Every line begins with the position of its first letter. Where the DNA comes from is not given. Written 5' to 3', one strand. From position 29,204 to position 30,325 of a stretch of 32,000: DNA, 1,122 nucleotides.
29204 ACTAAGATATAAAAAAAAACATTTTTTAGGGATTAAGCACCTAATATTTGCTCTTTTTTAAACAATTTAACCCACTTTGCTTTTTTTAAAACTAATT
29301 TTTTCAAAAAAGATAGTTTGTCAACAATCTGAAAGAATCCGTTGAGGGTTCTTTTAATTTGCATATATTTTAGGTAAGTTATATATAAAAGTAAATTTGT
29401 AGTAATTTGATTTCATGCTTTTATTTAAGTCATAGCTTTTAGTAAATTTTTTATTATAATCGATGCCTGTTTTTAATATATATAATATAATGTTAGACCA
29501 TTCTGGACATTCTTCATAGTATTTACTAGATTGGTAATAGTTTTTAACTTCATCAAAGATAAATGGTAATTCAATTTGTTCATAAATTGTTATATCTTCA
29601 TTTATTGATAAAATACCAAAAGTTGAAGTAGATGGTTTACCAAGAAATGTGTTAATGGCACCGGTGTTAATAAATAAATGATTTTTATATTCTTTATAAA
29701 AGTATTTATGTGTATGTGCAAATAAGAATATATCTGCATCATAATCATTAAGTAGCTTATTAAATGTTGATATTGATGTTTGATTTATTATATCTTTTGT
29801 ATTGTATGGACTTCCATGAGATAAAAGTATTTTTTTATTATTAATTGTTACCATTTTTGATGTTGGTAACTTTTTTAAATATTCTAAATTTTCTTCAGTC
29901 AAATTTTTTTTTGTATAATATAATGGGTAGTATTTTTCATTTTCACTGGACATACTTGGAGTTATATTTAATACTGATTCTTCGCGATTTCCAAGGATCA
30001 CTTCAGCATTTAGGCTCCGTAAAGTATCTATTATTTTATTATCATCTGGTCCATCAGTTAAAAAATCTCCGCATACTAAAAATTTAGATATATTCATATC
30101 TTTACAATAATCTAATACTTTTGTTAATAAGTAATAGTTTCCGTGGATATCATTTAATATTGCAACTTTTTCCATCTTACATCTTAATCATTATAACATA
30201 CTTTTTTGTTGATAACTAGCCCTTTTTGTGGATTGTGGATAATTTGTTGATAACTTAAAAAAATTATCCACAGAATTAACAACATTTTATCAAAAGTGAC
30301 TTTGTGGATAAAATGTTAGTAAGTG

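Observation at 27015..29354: Two-gene cassette bracketed by direct MITE-like repeats, with a duplicated 22-nt terminator hairpin on the outer flanks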

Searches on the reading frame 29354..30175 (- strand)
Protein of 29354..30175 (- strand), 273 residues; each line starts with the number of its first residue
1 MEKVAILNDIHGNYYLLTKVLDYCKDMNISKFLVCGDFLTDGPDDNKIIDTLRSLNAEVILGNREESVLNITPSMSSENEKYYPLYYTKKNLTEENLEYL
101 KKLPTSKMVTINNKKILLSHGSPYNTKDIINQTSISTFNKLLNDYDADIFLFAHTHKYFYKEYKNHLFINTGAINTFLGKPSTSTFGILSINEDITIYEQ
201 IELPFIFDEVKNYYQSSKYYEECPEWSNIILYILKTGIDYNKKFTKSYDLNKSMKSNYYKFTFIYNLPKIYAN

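Call 9: search_protein_families(library=pfam, proteins=[window:29354-30175:-], max_evalue=0.1)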
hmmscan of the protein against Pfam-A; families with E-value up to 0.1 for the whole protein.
window:29354-30175:- (273 aa): 2 families
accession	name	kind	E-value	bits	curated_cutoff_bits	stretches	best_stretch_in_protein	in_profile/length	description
PF00149.33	Metallophos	-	5.8e-17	63.2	21.5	1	3-158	2-191/191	Calcineurin-like phosphoesterase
PF12850.12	Metallophos_2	-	3e-16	60.2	27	1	3-193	2-153/154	Calcineurin-like phosphoesterase superfamily domain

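Call 26: find_encoding_contigs(protein=window:29354-30175:-, flank=6000, max_places=10)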
Protein window:29354-30175:- (273 aa): 24 contigs read that carry it; 10 places shown.
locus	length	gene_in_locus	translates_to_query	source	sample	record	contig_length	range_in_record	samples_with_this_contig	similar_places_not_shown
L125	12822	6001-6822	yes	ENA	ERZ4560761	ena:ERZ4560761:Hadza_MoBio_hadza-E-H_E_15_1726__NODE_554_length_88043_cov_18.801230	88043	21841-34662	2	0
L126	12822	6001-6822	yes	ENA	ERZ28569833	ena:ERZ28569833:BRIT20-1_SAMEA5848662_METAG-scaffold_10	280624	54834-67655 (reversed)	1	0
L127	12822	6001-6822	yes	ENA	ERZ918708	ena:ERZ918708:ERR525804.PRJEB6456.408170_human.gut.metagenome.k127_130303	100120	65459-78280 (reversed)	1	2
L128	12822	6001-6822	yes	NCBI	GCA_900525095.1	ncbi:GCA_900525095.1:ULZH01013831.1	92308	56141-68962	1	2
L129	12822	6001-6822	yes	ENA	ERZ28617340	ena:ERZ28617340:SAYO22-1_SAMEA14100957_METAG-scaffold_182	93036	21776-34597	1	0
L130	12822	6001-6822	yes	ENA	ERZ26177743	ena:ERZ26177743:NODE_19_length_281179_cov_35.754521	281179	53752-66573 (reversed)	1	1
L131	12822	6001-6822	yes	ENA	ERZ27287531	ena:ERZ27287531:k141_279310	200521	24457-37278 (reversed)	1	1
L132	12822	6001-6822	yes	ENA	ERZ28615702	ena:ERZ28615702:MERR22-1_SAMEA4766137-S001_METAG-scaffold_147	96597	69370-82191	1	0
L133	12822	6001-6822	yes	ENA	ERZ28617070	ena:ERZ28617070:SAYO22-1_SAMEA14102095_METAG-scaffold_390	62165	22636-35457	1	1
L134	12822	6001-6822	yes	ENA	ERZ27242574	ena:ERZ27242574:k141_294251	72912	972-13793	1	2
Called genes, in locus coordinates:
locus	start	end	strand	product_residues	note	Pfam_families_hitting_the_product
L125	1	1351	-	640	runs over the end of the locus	PF02518:HATPase_c, PF00204:DNA_gyraseB, PF01751:Toprim, PF00986:DNA_gyraseB_C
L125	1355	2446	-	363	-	PF02463:SMC_N, PF13175:AAA_15 (weak), PF13476:AAA_23, PF13304:AAA_21 (weak)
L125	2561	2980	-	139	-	PF06338:ComK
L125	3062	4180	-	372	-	PF00712:DNA_pol3_beta, PF02767:DNA_pol3_beta_2, PF02768:DNA_pol3_beta_3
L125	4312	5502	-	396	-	PF00308:Bac_DnaA, PF01637:ATPase_2 (weak), PF01695:IstB_IS21 (weak), PF00004:AAA (weak), PF00910:RNA_helicase (faint), PF13173:AAA_14 (weak), PF08299:Bac_DnaA_C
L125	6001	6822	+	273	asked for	PF00149:Metallophos, PF12850:Metallophos_2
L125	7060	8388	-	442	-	-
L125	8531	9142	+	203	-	-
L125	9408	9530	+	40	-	PF00468:Ribosomal_L34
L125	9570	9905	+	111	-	PF00825:Ribonuclease_P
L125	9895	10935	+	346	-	-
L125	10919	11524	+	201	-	PF13083:KH_KhpA-B, PF01424:R3H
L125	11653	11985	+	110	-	PF01381:HTH_3, PF12844:HTH_19, PF13560:HTH_31 (weak)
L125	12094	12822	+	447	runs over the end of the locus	PF10396:TrmE_N, PF00350:Dynamin_N (faint), PF12631:MnmE_helical, PF01926:MMR_HSR1, PF02421:FeoB_N, PF04548:AIG1 (weak)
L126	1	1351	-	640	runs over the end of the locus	PF02518:HATPase_c, PF00204:DNA_gyraseB, PF01751:Toprim, PF00986:DNA_gyraseB_C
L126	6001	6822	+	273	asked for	PF00149:Metallophos, PF12850:Metallophos_2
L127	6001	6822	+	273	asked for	PF00149:Metallophos, PF12850:Metallophos_2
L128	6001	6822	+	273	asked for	PF00149:Metallophos, PF12850:Metallophos_2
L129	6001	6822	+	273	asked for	PF00149:Metallophos, PF12850:Metallophos_2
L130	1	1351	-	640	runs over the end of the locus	PF02518:HATPase_c, PF00204:DNA_gyraseB, PF01751:Toprim, PF00986:DNA_gyraseB_C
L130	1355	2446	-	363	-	PF02463:SMC_N, PF13175:AAA_15 (weak), PF13476:AAA_23 (weak), PF13304:AAA_21 (weak)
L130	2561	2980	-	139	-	PF06338:ComK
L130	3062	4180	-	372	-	PF00712:DNA_pol3_beta, PF02767:DNA_pol3_beta_2, PF02768:DNA_pol3_beta_3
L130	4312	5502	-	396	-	PF00308:Bac_DnaA, PF01637:ATPase_2 (weak), PF01695:IstB_IS21 (weak), PF00004:AAA (weak), PF00910:RNA_helicase (faint), PF13173:AAA_14 (weak), PF08299:Bac_DnaA_C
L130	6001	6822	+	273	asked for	PF00149:Metallophos, PF12850:Metallophos_2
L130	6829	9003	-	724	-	-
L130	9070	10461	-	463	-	-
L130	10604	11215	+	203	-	-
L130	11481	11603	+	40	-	PF00468:Ribosomal_L34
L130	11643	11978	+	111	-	PF00825:Ribonuclease_P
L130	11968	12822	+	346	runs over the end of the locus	PF02096:60KD_IMP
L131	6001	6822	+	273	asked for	PF00149:Metallophos, PF12850:Metallophos_2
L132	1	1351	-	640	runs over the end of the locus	PF02518:HATPase_c, PF00204:DNA_gyraseB, PF01751:Toprim, PF00986:DNA_gyraseB_C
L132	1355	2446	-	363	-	PF02463:SMC_N, PF13175:AAA_15, PF13476:AAA_23, PF13304:AAA_21 (weak)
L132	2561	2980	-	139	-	PF06338:ComK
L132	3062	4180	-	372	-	PF00712:DNA_pol3_beta, PF02767:DNA_pol3_beta_2, PF02768:DNA_pol3_beta_3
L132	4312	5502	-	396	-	PF00308:Bac_DnaA, PF01637:ATPase_2 (weak), PF01695:IstB_IS21 (weak), PF00004:AAA (weak), PF00910:RNA_helicase (faint), PF13173:AAA_14 (weak), PF08299:Bac_DnaA_C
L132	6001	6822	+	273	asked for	PF00149:Metallophos, PF12850:Metallophos_2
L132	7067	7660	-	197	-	-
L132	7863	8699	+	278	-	-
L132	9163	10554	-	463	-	-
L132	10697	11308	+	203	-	-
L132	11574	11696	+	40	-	PF00468:Ribosomal_L34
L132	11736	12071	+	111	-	PF00825:Ribonuclease_P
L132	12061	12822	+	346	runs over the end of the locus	-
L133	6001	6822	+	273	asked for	PF00149:Metallophos, PF12850:Metallophos_2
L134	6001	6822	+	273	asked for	PF00149:Metallophos, PF12850:Metallophos_2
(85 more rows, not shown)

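Call 31: search_protein_families(library=padloc, proteins=[L130:6829-9003:-], max_evalue=0.01)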
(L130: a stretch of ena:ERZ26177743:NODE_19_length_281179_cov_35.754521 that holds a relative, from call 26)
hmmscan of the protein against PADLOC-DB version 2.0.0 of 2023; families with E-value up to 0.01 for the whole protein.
L130:6829-9003:- (724 aa): 0 families

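Call 32: search_protein_families(library=phrogs, proteins=[L130:6829-9003:-], max_evalue=0.01)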
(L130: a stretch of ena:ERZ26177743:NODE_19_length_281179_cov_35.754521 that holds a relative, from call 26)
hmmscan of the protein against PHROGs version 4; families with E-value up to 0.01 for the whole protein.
L130:6829-9003:- (724 aa): 0 families
